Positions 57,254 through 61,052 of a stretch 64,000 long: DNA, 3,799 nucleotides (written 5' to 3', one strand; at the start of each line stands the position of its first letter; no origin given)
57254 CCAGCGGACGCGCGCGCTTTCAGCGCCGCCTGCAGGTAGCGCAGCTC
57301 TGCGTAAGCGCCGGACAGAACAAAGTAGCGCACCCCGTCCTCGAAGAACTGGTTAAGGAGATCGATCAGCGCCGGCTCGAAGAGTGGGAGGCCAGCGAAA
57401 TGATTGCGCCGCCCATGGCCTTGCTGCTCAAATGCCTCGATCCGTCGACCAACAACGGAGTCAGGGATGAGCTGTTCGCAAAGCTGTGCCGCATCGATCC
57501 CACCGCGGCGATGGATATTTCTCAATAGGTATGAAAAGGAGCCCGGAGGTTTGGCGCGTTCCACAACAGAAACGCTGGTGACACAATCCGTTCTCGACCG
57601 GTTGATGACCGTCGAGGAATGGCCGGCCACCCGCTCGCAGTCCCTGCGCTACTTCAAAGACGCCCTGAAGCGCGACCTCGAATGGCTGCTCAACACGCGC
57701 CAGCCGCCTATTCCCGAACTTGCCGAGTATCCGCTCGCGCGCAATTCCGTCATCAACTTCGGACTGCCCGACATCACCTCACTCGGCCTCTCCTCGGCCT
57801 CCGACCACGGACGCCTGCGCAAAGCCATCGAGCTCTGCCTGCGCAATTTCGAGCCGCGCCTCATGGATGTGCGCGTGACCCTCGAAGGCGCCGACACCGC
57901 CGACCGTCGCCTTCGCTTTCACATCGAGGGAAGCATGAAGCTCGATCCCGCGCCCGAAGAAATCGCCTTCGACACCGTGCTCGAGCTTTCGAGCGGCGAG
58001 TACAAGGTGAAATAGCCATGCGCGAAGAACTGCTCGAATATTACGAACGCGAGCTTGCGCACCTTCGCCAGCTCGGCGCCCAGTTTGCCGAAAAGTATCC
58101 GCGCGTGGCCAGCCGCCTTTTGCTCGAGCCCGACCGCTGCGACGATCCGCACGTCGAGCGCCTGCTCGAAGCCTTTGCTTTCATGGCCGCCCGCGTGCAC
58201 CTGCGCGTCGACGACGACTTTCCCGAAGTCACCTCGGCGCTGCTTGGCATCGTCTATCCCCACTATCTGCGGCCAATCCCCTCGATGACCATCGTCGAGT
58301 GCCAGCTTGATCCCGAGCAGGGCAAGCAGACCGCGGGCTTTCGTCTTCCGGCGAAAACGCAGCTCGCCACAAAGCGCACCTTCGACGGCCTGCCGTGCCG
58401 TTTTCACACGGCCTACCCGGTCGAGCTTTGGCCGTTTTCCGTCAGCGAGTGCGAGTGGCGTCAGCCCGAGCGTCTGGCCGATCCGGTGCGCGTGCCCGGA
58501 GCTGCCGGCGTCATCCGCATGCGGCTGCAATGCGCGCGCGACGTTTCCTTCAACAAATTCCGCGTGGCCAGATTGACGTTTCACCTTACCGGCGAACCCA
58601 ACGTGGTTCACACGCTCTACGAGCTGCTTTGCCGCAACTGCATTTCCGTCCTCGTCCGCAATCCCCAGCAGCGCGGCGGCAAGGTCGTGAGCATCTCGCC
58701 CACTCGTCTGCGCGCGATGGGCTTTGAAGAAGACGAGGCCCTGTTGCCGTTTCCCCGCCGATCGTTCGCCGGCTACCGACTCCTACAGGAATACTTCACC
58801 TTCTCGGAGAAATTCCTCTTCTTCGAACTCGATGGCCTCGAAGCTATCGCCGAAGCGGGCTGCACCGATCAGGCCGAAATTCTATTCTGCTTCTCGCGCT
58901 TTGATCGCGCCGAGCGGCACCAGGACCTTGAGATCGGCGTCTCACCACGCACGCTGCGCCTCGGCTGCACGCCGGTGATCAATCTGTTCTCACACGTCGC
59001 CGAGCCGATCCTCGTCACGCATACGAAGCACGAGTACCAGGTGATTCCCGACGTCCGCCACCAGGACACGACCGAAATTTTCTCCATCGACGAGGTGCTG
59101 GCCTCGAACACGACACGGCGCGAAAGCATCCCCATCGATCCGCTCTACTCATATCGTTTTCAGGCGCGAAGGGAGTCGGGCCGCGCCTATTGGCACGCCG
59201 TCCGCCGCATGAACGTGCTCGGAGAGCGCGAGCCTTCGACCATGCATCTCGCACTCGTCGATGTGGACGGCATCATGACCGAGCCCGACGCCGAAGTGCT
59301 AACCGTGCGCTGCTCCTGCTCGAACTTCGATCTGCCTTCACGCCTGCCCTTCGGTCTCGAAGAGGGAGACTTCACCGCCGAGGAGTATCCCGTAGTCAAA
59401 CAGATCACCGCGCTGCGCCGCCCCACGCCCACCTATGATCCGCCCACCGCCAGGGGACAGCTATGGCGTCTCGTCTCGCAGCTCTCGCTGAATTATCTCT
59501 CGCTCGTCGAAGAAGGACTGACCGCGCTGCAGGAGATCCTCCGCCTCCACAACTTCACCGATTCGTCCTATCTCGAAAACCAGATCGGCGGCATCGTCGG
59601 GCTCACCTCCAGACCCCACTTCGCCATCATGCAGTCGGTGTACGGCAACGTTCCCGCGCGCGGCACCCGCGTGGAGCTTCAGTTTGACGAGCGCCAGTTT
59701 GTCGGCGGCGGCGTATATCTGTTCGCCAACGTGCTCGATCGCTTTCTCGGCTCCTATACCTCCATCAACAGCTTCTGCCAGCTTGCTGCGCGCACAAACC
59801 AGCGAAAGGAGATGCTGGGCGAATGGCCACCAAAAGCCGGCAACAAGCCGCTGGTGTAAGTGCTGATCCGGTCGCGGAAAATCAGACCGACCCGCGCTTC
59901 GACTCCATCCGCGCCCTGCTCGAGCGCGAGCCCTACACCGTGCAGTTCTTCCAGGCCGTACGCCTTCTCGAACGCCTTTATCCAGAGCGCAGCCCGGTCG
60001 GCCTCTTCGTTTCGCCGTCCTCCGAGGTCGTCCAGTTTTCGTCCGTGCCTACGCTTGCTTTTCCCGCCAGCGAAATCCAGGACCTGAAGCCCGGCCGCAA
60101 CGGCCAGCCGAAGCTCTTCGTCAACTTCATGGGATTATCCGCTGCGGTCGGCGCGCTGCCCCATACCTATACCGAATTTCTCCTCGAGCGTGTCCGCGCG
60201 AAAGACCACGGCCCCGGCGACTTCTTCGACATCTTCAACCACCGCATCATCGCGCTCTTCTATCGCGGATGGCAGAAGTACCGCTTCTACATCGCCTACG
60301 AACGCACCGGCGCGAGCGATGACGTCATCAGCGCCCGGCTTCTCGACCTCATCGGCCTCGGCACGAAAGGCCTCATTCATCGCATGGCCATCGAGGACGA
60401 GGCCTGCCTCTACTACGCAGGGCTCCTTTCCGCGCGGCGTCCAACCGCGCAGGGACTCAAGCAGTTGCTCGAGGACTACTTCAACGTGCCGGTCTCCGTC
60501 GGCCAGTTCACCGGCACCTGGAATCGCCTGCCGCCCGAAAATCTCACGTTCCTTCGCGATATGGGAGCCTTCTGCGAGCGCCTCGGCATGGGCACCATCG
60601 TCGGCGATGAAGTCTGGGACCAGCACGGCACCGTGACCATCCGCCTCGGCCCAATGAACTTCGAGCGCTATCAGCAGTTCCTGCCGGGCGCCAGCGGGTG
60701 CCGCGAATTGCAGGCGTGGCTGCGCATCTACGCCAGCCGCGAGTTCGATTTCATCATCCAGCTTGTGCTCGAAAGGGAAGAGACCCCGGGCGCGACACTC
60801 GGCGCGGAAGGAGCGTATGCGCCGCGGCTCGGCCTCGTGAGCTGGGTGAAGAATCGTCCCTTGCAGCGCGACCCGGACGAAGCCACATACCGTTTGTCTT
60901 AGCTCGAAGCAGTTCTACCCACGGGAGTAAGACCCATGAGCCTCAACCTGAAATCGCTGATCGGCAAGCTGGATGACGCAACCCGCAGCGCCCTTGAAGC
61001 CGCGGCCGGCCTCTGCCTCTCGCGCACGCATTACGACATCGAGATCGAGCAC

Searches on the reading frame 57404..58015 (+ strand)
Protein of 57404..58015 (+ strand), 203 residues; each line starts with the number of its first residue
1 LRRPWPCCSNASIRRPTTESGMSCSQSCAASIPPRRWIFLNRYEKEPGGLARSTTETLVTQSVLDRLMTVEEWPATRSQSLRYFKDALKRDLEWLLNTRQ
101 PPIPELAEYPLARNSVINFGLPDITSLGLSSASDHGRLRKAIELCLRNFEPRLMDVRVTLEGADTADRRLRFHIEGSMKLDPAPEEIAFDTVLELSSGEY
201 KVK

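Call 15: search_protein_families(library=ncbifam, proteins=[window:57404-58015:+], max_evalue=0.01)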
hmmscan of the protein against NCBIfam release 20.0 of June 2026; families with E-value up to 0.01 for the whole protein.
window:57404-58015:+ (203 aa): 1 family
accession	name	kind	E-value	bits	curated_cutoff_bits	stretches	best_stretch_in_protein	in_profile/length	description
TIGR03357.1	VI_zyme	equivalog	2.7e-34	117.6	53.2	1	61-202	2-133/133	type VI secretion system baseplate subunit TssE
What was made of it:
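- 57551..60902 (+): tssE (about 57551-58015), tssF (about 58018-59859) and tssG (59823-60902), the baseplate wedge genes. TIGR03357 (call 15).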

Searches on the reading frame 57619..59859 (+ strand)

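Call 9: search_protein_families(library=pfam, proteins=[window:57619-59859:+])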
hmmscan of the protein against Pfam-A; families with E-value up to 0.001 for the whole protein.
window:57619-59859:+ (746 aa): 1 family
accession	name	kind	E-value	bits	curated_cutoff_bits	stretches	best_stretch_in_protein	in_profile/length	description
PF05947.17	T6SS_TssF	-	1.9e-219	730.6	25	1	134-742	1-607/608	Type VI secretion system, TssF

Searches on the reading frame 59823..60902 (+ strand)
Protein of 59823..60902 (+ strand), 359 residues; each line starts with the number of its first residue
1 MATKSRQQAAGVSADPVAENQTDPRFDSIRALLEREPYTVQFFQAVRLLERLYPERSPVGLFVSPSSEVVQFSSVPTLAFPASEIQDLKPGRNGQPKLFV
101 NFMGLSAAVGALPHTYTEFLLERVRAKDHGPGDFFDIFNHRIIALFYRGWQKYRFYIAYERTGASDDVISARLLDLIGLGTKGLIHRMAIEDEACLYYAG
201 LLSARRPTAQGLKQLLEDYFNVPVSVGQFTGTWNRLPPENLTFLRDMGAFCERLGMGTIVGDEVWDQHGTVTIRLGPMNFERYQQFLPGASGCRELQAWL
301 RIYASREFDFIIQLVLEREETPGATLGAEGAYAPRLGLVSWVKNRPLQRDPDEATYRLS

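Call 9: search_protein_families(library=pfam, proteins=[window:59823-60902:+])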
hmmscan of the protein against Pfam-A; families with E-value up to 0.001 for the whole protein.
window:59823-60902:+ (359 aa): 1 family
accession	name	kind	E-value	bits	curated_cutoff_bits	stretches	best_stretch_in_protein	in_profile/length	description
PF06996.16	T6SS_TssG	-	1.9e-96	323.4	24.6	1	36-342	1-303/304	Type VI secretion, TssG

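Call 72: search_solved_structures(query=window:59823-60899:+, show_alignments=1, max_evalue=0.01)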
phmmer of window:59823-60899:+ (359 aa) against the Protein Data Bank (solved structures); distinct sequences matched with E-value up to 0.01: 3.
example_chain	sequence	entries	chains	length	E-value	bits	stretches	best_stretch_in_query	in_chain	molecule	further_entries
6giy_C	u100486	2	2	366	4.2e-31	111.5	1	34-341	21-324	TssG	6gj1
6n38_G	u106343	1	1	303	2.6e-23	85.8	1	79-342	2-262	Putative type VI secretion protein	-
6gj3_C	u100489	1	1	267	2.7e-17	66.1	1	125-342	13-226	TssG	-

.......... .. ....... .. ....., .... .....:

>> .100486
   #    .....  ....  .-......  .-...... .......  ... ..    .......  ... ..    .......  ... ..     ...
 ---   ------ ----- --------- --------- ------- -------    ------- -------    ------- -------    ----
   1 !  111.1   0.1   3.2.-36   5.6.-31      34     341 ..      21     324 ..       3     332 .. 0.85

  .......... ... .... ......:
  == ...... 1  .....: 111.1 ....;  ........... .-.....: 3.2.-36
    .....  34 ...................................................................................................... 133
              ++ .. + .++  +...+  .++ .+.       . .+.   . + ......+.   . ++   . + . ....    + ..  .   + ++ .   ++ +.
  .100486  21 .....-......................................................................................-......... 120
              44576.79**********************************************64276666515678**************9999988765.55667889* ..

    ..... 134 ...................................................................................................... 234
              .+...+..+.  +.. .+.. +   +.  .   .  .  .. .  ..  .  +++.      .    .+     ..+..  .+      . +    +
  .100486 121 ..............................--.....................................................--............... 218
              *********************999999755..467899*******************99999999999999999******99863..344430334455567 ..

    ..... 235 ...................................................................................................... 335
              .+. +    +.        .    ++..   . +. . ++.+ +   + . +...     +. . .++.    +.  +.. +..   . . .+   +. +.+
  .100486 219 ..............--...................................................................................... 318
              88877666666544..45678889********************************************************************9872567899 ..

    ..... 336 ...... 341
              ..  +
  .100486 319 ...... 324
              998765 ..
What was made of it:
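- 57551..60902 (+): TssG aligns to EAEC TssG across both TssK-binding loops (call 72).
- The window's TssG keeps both TssK-binding loops (call 72).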
